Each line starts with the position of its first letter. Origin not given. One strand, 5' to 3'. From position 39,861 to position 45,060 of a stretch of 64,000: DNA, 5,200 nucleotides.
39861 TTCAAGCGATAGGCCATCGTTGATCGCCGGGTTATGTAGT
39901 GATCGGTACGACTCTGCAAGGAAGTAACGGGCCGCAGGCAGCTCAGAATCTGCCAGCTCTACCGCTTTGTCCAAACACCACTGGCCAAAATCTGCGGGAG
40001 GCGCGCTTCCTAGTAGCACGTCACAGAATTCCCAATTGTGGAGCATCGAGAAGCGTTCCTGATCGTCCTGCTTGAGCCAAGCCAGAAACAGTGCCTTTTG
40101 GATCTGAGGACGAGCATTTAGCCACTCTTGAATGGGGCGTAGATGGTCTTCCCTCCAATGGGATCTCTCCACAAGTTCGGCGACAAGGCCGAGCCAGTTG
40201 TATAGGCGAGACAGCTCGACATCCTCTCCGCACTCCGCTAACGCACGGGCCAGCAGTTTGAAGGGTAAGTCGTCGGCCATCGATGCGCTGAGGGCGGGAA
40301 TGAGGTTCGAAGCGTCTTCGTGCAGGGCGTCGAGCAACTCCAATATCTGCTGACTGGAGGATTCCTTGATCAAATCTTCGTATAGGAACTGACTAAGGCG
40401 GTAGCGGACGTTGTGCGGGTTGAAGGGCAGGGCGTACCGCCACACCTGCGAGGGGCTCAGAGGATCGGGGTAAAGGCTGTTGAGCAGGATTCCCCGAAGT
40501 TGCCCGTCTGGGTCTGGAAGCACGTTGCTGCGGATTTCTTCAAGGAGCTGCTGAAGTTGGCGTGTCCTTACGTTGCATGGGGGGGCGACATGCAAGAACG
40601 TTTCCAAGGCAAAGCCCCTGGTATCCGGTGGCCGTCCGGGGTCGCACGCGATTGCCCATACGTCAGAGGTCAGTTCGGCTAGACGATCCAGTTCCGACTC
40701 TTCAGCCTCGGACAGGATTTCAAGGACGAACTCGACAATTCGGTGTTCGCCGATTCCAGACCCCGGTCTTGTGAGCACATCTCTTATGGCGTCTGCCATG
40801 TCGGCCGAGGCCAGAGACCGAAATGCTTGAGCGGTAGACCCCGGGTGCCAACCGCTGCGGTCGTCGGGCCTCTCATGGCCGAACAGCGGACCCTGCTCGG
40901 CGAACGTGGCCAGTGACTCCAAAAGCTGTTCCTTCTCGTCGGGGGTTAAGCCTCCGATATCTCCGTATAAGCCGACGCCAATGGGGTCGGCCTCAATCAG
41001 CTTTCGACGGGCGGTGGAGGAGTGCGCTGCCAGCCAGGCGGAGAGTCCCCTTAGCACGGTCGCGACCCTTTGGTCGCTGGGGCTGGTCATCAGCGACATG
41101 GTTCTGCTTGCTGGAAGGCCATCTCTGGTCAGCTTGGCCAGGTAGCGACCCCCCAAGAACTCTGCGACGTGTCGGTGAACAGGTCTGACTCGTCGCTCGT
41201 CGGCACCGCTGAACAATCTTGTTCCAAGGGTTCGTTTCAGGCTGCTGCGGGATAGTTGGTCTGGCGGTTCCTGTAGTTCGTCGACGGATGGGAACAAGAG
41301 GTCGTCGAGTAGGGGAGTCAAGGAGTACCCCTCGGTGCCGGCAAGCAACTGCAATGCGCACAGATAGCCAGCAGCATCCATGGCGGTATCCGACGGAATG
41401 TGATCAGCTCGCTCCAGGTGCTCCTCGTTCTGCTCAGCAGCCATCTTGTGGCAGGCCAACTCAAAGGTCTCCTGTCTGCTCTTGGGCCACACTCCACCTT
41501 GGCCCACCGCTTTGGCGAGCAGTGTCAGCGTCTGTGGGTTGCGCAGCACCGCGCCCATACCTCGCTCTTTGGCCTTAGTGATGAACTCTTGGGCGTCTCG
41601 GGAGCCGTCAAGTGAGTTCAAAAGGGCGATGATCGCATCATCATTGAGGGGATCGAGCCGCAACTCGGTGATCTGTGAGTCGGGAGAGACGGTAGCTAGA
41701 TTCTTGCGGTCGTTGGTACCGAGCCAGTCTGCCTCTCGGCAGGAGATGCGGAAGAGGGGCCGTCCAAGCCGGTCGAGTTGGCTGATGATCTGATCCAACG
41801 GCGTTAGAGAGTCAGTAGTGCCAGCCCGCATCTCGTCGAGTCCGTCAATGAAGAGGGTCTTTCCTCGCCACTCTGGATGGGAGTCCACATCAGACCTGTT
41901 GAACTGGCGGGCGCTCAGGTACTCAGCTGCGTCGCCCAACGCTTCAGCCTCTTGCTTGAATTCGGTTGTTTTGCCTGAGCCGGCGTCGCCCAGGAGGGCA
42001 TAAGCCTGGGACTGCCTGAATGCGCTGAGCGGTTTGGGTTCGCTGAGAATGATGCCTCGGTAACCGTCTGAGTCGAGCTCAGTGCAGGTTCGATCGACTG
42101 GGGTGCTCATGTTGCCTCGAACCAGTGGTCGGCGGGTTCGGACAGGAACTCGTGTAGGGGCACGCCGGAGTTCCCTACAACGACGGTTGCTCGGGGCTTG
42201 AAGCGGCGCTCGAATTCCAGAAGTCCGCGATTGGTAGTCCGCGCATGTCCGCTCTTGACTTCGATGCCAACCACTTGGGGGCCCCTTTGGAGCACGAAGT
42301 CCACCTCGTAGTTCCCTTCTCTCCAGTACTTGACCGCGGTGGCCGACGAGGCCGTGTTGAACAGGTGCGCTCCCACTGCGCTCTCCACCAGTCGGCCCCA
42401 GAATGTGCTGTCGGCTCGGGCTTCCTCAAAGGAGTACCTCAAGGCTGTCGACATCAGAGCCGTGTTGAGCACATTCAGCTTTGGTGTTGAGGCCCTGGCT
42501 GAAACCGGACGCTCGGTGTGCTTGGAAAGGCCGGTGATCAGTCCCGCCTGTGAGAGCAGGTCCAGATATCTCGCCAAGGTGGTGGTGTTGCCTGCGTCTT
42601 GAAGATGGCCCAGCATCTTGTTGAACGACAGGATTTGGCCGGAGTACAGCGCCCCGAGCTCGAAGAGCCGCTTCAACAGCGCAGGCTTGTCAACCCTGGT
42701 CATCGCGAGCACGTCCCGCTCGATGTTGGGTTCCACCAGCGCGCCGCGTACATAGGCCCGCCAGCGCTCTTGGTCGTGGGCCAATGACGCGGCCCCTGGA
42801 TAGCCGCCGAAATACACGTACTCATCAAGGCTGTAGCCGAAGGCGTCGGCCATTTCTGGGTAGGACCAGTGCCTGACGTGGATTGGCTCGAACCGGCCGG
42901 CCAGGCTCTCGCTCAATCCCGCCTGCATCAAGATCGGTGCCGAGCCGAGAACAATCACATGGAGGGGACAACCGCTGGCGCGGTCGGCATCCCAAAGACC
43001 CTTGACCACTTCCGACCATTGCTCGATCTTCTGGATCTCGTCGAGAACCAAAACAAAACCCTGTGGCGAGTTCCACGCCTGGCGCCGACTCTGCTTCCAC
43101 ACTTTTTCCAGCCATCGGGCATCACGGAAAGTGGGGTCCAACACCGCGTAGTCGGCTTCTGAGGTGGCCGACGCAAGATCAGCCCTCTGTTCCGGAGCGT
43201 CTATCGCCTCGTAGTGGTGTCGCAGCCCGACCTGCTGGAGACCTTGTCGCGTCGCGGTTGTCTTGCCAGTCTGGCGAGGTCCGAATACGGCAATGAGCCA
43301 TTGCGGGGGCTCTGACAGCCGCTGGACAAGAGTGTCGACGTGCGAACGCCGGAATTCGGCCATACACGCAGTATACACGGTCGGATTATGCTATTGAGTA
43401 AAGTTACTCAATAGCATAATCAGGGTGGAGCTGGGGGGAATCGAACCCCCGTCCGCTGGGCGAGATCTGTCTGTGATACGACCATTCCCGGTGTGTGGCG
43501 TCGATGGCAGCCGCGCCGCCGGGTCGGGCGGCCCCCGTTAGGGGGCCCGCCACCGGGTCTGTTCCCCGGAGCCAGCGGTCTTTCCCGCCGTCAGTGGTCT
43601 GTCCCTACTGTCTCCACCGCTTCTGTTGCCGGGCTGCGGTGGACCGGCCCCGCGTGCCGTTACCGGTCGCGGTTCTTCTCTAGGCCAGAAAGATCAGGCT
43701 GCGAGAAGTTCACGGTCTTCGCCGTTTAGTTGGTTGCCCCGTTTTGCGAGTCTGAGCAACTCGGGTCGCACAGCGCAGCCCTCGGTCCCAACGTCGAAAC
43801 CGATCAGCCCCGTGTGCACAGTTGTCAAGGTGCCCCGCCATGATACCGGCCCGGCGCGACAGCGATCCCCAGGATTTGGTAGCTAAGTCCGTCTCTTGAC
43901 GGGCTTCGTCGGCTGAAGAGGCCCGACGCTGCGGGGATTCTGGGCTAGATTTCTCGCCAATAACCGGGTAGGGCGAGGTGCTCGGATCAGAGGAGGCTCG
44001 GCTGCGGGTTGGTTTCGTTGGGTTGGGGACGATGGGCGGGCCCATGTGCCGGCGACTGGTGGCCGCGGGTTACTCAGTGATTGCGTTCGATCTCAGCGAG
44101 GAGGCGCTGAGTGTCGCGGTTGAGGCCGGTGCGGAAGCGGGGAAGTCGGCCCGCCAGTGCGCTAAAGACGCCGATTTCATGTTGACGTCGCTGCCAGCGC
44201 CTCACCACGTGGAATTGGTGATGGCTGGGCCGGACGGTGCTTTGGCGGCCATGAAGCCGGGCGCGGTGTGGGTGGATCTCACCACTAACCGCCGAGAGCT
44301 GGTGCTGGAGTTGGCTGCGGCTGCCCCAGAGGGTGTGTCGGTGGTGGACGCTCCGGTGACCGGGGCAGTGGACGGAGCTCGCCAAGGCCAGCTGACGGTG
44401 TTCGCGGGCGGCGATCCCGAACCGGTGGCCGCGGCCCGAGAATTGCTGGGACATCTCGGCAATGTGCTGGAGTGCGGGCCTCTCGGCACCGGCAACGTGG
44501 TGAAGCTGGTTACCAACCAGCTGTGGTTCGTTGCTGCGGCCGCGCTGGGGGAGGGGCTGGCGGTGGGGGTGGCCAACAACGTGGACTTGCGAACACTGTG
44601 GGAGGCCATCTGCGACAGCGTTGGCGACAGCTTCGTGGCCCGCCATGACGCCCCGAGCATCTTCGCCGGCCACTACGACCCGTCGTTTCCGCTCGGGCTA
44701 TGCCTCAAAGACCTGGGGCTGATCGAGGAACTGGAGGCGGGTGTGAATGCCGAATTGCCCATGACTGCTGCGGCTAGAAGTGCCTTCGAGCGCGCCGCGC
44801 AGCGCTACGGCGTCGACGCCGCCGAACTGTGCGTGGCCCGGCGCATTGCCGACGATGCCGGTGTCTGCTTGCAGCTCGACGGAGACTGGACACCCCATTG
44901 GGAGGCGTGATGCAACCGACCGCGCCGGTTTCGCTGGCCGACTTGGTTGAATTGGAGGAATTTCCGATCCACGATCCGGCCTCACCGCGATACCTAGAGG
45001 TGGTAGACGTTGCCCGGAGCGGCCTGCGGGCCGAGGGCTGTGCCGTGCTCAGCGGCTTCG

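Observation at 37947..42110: Giant NTPase with reversed domain order relative to known Avs/bNACHT proteins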

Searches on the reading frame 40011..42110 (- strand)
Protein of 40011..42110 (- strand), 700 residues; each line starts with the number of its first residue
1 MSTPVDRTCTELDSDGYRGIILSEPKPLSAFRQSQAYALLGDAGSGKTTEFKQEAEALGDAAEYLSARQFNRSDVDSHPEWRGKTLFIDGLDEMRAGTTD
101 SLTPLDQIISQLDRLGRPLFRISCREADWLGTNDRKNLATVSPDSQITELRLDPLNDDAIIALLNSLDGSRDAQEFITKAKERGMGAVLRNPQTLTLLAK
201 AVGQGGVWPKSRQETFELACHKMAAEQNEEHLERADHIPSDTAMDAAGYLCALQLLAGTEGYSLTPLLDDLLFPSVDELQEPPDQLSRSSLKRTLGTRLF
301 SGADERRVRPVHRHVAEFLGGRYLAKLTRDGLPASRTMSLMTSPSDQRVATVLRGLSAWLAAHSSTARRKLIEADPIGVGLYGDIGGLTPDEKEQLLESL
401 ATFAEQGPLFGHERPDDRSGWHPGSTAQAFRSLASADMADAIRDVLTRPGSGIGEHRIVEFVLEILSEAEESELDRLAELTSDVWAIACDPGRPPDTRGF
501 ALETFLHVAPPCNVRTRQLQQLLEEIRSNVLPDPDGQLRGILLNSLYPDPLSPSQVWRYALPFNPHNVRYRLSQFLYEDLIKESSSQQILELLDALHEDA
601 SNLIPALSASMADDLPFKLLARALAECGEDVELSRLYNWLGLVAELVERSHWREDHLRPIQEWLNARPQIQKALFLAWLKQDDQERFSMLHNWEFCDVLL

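Call 49: predict_structure(alignment_id=A2)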
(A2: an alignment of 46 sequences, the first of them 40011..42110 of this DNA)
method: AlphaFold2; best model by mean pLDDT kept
length: 700 residues; sequences in the alignment: 46
mean_pLDDT: 82.8   pTM: 0.79
mean pLDDT of the five models: 82.8, 80.3, 78.3, 72.8, 71.9
residues with pLDDT >= 90: 268; 70-90: 321; 50-70: 71; < 50: 40
segments of 3 or more residues with pLDDT < 50: 16-19, 96-102, 414-423, 689-700
pLDDT, mean of each block of 10 residues (from residue 1): 72 56 77 90 85 92 90 85 91 54 74 92 77 77 88 87 78 86 82 89 80 91 81 66 93 86 71 78 75 89 76 90 93 88 78 87 92 91 86 95 83 42 65 93 88 84 92 92 95 88 94 94 93 87 93 90 65 86 90 92 86 88 92 90 77 75 92 83 54 43
secondary structure, 60 per line:
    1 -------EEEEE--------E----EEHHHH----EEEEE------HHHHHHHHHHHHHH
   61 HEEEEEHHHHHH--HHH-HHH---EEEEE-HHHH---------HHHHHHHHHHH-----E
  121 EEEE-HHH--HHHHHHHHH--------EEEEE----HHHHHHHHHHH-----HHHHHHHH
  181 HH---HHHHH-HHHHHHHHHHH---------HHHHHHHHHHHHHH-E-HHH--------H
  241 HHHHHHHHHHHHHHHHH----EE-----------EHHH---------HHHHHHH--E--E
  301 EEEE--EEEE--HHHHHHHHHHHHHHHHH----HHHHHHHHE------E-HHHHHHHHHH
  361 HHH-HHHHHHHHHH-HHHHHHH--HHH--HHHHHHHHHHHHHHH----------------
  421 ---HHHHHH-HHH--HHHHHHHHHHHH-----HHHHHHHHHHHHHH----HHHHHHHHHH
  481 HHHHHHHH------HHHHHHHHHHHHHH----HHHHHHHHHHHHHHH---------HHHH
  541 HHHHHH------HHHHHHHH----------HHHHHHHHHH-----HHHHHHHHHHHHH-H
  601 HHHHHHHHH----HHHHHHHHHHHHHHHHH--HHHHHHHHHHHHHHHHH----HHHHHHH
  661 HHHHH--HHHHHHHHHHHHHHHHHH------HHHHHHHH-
elements in order (helices of 4 or more, strands of 3 or more residues): E8-12 H28-31 E36-40 H47-61 E62-66 H67-72 E85-89 H91-94 H104-114 E120-124 H131-139 E148-152 H157-167 H173-182 H186-190 H192-202 H212-225 H240-257 H288-294 E300-304 E307-310 H313-329 H334-341 H351-363 H365-374 H376-382 H390-404 H424-429 H436-447 H453-466 H471-488 H495-508 H513-527 H537-546 H553-560 H571-580 H586-598 H600-609 H614-630 H633-649 H654-665 H668-685 H692-699

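Call 54: fold_search(model_id=the predicted structure, library=pdb)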
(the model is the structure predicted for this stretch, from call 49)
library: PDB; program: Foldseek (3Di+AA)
matches with E <= 10: 1397; with E <= 0.001: 19
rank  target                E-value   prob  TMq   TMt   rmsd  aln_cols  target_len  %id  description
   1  4kxf_N                1.1e-08  1.00  0.40  0.32  19.8       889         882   12  Crystal structure of NLRC4 reveals its autoinhibition mechanism (released 2013-07-24)
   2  4kxf_F                2.8e-08  1.00  0.40  0.32  19.3       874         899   11  Crystal structure of NLRC4 reveals its autoinhibition mechanism (released 2013-07-24)
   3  5irm_A                3.7e-08  1.00  0.41  0.38  12.2       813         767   14  Crystal structure of rabbit NOD2 in an ADP-bound state (Crystal form2) (released 2016-06-29)
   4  4kxf_D                4.2e-08  1.00  0.40  0.32  19.3       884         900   12  Crystal structure of NLRC4 reveals its autoinhibition mechanism (released 2013-07-24)
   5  4kxf_K                4.2e-08  1.00  0.39  0.31  19.0       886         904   12  Crystal structure of NLRC4 reveals its autoinhibition mechanism (released 2013-07-24)
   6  4kxf_L                4.3e-08  1.00  0.40  0.32  18.1       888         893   11  Crystal structure of NLRC4 reveals its autoinhibition mechanism (released 2013-07-24)
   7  4kxf_H                4.5e-08  1.00  0.39  0.31  19.4       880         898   12  Crystal structure of NLRC4 reveals its autoinhibition mechanism (released 2013-07-24)
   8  5irm_C                4.7e-08  1.00  0.41  0.38  12.0       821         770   14  Crystal structure of rabbit NOD2 in an ADP-bound state (Crystal form2) (released 2016-06-29)
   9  8fvu_B                1.7e-07  1.00  0.25  0.20  25.1       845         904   12  Cryo-EM structure of human Needle/NAIP/NLRC4 (R288A) (released 2024-01-03)
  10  9ln6_A                2.1e-07  1.00  0.36  0.29  13.8       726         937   13  Structure of human NLRP14-UHRF1 complex (released 2026-03-18)
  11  8fw2_A                2.8e-07  1.00  0.23  0.19  25.4       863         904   12  Cryo-EM structure of full-length human NLRC4 inflammasome with C11 symmetry (released 2024-01-03)
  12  5irn                  4.4e-07  1.00  0.42  0.40  10.8       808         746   14  Crystal structure of rabbit NOD2 in an ADP-bound state (Crystal form1) (released 2016-06-29)
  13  8swk_A                7.5e-07  1.00  0.41  0.36  10.0       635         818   12  Cryo-EM structure of NLRP3 closed hexamer (released 2024-02-14)
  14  8sxn_C                1.3e-06  1.00  0.39  0.35  18.4       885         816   10  Structure of NLRP3 and NEK7 complex (released 2024-02-14)
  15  7vtp_A                1.8e-06  1.00  0.36  0.33  17.7       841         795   11  Cryo-EM structure of PYD-deleted human NLRP3 hexamer (released 2022-03-09)
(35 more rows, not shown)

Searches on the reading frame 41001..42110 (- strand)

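Call 30: search_protein_families(library=pfam, proteins=[window:41001-42110:-], max_evalue=10)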
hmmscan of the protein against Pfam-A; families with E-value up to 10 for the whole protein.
window:41001-42110:- (370 aa): 4 families
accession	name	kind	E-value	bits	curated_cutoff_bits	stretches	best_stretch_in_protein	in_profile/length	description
PF25199.1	nSTAND_NTPase5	-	0.0024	18.2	34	1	32-130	39-138/145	Novel STAND NTPase 5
PF05729.18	NACHT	-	0.13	12.5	26.7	1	38-50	4-16/167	NACHT domain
PF07728.20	AAA_5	-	0.18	12.2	22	0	39-69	4-35/139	AAA domain (dynein-related subfamily)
PF00005.33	ABC_tran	-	0.22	12.5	25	1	31-53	8-30/137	ABC transporter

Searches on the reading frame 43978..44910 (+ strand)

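Call 5: search_protein_families(library=pfam, proteins=[window:43978-44910:+], max_evalue=0.1)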
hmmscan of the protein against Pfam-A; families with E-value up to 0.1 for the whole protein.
window:43978-44910:+ (310 aa): 8 families
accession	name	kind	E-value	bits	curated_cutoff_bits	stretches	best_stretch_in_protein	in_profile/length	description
PF03446.21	NAD_binding_2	-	2.2e-38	132.2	21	1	10-163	1-155/161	NAD binding domain of 6-phosphogluconate dehydrogenase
PF14833.11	NAD_binding_11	-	1.6e-22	80.5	30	1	170-282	1-114/122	NAD-binding of NADP-dependent 3-hydroxyisobutyrate dehydrogenase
PF03807.23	F420_oxidored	-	2.4e-07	31.7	21.6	1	10-82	1-77/94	NADP oxidoreductase coenzyme F420-dependent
PF02826.25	2-Hacid_dh_C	-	1.8e-06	27.9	25.1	1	3-99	31-124/178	D-isomer specific 2-hydroxyacid dehydrogenase, NAD binding domain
PF02737.24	3HCDH_N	-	0.0013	19.1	22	1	11-53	2-44/180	3-hydroxyacyl-CoA dehydrogenase, NAD binding domain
PF13649.12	Methyltransf_25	-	0.0084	17.2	27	1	16-75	4-61/97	Methyltransferase domain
PF00107.32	ADH_zinc_N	-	0.045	14.2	31.8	0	16-56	2-39/129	Zinc-binding dehydrogenase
PF08241.18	Methyltransf_11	-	0.091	13.9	21.2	0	16-58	3-44/95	Methyltransferase domain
